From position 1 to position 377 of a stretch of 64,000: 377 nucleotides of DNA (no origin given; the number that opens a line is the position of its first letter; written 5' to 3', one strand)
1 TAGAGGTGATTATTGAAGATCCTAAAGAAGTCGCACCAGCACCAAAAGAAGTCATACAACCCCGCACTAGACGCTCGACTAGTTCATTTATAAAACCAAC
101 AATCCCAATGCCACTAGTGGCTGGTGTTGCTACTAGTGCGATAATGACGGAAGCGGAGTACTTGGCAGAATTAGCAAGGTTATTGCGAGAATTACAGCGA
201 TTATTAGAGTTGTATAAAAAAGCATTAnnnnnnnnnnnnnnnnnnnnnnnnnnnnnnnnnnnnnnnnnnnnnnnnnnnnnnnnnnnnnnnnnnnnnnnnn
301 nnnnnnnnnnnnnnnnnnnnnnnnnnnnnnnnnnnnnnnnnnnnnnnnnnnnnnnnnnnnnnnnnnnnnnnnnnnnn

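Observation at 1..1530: Tandem array of three paralogous small 4-TM proteins, each translationally coupled to a reiterated Leu-rich tail of the upstream gene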

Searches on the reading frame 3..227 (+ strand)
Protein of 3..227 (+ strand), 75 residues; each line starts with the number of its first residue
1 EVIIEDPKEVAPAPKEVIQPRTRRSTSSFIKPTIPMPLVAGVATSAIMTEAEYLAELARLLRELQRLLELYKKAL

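Call 5: search_protein_families(library=pfam, proteins=[window:3-227:+], max_evalue=1)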
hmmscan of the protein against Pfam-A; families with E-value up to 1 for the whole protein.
window:3-227:+ (75 aa): 0 families

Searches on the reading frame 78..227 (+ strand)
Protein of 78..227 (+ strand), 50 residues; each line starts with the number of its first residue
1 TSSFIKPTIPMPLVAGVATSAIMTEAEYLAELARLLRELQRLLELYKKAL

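Call 62: find_homologous_proteins(query=A7, max_evalue=0.001)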
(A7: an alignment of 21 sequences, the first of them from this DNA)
Query A7 (21 sequences) (50 aa, profile of the alignment): 2 proteins with E <= 0.001 among 416 candidates.
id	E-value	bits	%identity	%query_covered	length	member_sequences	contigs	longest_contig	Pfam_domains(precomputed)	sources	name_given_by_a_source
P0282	1.7e-9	55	-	-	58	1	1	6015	-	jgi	-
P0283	1.9e-9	55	47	64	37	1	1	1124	-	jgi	jgi:hypothetical protein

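Call 64: find_encoding_contigs(protein=P0282, flank=6000, max_places=2)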
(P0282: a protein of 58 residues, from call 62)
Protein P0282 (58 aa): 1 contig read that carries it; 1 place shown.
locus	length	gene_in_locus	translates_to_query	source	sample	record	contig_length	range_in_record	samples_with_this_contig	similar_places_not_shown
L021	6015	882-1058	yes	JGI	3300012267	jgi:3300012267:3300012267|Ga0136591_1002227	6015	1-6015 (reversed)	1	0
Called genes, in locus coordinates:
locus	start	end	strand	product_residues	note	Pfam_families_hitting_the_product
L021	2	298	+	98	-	?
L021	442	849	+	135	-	-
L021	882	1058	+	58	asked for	-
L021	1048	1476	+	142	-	-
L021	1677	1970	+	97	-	-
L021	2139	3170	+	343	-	-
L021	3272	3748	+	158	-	PF07098:DUF1360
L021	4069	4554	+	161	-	PF00466:Ribosomal_L10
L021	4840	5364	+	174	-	PF16320:Ribosomal_L12_N, PF00542:Ribosomal_L12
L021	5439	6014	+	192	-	?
